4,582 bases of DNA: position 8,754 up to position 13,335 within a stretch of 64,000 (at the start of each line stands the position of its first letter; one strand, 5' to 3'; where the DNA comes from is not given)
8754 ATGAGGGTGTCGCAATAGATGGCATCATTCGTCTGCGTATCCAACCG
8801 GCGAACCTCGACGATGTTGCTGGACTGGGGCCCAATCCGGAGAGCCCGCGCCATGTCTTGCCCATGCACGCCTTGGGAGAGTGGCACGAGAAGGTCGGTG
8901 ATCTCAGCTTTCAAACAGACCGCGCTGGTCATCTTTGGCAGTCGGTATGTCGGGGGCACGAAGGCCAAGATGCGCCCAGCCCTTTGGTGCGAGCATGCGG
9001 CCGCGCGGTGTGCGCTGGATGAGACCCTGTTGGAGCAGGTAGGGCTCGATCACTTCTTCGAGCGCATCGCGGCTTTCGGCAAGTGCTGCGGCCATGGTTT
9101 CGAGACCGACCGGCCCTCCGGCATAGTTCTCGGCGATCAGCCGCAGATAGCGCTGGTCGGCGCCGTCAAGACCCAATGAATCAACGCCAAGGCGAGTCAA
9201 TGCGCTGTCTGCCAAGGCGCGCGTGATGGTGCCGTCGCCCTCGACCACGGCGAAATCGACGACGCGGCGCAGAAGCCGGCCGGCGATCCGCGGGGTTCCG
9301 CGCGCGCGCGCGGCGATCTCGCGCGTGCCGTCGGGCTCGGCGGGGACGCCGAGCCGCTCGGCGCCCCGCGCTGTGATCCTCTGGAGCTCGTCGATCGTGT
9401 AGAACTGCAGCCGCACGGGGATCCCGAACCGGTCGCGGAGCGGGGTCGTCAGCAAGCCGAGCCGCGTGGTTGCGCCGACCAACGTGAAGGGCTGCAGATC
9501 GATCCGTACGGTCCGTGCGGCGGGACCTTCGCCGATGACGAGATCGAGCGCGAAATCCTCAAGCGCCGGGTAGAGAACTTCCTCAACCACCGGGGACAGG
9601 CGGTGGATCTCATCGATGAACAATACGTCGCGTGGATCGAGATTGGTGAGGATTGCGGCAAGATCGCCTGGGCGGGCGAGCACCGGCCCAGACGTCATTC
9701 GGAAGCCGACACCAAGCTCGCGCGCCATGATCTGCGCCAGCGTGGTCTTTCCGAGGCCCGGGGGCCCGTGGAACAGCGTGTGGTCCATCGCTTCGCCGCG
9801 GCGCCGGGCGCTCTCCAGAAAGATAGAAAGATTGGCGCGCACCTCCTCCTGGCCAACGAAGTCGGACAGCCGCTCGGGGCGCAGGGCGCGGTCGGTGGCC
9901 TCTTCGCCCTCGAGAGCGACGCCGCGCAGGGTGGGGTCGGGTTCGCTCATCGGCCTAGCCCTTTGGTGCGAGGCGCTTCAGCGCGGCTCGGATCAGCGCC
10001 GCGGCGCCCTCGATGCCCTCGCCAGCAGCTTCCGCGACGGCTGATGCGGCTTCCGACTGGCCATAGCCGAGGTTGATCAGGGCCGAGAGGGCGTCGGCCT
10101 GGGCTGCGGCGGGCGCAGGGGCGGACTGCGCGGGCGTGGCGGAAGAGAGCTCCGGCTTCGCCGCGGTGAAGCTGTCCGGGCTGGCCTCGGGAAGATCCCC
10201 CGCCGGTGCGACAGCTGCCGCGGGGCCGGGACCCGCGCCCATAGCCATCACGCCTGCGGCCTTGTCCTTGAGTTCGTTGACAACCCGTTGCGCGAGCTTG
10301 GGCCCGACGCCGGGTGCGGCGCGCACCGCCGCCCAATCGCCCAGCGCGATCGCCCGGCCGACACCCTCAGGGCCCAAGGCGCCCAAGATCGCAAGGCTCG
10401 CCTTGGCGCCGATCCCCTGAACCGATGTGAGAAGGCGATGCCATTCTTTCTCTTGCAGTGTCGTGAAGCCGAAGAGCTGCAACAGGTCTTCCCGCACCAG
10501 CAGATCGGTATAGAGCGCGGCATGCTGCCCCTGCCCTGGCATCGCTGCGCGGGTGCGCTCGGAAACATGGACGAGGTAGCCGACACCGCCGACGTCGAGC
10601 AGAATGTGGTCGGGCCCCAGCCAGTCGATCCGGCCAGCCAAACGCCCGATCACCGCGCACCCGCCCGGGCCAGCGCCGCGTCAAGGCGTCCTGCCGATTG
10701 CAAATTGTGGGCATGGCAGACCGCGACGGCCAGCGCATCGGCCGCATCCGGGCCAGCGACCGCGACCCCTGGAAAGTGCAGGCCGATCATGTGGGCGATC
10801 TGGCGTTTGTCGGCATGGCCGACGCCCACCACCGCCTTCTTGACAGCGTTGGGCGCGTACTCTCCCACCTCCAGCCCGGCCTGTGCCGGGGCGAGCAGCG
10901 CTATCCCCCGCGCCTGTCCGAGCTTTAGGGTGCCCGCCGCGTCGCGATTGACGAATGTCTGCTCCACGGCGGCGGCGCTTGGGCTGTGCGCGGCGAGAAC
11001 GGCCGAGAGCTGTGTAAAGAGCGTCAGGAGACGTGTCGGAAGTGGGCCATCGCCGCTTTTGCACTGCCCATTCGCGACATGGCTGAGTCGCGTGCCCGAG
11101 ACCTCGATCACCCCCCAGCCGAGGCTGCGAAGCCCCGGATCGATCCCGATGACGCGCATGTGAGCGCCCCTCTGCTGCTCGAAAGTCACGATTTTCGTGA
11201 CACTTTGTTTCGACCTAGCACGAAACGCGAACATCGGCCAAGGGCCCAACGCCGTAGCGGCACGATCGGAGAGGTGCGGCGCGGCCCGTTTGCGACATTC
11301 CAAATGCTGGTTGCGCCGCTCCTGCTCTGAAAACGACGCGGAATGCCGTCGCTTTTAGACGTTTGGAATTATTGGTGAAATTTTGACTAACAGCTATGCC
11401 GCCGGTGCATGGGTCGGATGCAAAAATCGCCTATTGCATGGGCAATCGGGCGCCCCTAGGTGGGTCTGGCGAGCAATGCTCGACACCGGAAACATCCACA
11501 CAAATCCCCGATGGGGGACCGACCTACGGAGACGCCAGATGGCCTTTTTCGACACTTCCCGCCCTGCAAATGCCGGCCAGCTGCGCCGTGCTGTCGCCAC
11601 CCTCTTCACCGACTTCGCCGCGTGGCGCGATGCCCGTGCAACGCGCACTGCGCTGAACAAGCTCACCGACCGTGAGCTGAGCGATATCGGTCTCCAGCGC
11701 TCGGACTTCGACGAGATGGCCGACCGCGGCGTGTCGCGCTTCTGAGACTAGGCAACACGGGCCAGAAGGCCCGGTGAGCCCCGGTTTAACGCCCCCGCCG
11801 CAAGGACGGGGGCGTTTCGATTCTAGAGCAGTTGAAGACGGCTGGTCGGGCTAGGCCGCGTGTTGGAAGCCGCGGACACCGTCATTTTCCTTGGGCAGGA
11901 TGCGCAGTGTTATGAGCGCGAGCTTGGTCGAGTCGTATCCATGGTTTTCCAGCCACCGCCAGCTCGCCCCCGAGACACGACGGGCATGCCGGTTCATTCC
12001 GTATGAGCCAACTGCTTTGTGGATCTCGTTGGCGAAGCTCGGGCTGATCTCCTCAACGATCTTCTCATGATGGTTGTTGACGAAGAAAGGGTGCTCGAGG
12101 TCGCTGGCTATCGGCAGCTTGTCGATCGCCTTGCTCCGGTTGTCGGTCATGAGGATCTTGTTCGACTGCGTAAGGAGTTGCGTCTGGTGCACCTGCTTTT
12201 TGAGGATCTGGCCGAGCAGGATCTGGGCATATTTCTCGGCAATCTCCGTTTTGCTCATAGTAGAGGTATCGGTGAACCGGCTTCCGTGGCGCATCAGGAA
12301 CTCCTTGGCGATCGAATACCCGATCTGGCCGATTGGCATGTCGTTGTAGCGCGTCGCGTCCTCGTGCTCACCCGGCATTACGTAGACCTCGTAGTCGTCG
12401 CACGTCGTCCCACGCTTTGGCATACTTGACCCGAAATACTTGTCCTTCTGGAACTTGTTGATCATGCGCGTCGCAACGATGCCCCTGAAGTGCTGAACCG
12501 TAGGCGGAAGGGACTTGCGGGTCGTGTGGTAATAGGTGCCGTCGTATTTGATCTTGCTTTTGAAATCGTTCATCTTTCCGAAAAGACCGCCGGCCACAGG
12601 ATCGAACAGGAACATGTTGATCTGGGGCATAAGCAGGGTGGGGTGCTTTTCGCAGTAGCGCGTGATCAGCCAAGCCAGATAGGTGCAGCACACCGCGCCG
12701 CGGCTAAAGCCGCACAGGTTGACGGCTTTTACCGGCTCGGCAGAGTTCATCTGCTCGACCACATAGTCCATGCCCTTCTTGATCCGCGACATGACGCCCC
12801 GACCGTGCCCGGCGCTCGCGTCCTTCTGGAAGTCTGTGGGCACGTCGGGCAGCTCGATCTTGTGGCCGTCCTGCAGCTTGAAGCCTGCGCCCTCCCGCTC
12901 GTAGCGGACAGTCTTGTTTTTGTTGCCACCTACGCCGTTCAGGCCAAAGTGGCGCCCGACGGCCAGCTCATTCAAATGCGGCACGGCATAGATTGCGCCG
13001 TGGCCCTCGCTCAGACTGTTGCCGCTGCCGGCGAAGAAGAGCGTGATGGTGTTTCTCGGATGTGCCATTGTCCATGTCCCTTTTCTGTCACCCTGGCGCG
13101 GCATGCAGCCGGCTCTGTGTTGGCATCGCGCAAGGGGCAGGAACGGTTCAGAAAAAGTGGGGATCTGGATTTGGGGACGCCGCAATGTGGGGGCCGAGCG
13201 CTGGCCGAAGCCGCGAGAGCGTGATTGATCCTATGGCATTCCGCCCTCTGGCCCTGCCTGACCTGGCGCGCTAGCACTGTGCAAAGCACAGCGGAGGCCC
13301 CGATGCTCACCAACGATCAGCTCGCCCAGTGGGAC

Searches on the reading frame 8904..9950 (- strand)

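Call 42: search_protein_families(library=pfam, proteins=[window:8904-9950:-], max_evalue=0.001)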
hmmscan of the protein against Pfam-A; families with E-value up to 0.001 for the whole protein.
window:8904-9950:- (348 aa): 9 families
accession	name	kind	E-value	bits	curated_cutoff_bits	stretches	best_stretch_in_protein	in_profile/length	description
PF05496.18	RuvB_N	-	1e-77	259.8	27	1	23-181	1-159/159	Holliday junction DNA helicase RuvB P-loop domain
PF17864.7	AAA_lid_4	-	2.3e-26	91.8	27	1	184-257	1-74/74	RuvB AAA lid domain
PF05491.19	RuvB_C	-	3e-26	91.6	24.7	1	259-328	2-71/72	RuvB C-terminal winged helix domain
PF00004.35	AAA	-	1.6e-18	67.8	21.2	1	59-180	2-128/131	ATPase family associated with various cellular activities (AAA)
PF07728.20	AAA_5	-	6.5e-07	29.9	22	0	106-175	66-139/139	AAA domain (dynein-related subfamily)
PF13401.12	AAA_22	-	6.9e-05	23.6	27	0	57-79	7-29/130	AAA domain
PF13191.12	AAA_16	-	9e-05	23.5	32.6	0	31-79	2-48/167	AAA ATPase domain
PF06068.19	TIP49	-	0.00012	21.8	23.8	1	29-83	24-80/347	TIP49 P-loop domain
PF01078.27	Mg_chelatase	-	0.00058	19.8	20.3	0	29-76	3-43/207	Magnesium chelatase, subunit ChlI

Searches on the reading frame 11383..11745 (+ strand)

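Call 42: search_protein_families(library=pfam, proteins=[window:11383-11745:+], max_evalue=0.001)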
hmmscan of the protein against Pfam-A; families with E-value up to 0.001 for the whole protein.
window:11383-11745:+ (120 aa): 1 family
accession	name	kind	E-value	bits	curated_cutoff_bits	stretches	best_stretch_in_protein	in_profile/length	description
PF06568.16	DUF1127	-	1.8e-10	40.8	23.3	1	78-108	5-35/37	Domain of unknown function (DUF1127)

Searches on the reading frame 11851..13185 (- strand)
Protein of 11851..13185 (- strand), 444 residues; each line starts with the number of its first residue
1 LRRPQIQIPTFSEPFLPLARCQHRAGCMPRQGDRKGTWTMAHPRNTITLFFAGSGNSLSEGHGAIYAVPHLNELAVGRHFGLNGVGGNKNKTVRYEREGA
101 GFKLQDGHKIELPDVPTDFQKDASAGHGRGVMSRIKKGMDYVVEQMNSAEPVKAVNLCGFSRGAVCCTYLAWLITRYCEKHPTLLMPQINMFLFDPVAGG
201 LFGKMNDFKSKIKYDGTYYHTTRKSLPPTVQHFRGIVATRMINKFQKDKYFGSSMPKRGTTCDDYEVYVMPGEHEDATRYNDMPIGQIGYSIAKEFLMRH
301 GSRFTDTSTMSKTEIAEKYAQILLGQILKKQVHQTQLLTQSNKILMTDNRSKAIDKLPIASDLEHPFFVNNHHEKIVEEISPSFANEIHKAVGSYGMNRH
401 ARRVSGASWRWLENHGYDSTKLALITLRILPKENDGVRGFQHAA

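Call 43: search_protein_families(library=pfam, proteins=[window:11851-13185:-], max_evalue=0.001)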
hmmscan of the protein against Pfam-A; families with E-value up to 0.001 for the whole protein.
window:11851-13185:- (444 aa): 1 family
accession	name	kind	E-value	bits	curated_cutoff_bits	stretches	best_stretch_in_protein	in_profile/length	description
PF03959.19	FSH1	-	0.00032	20.9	21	1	129-184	79-134/211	Serine hydrolase (FSH1)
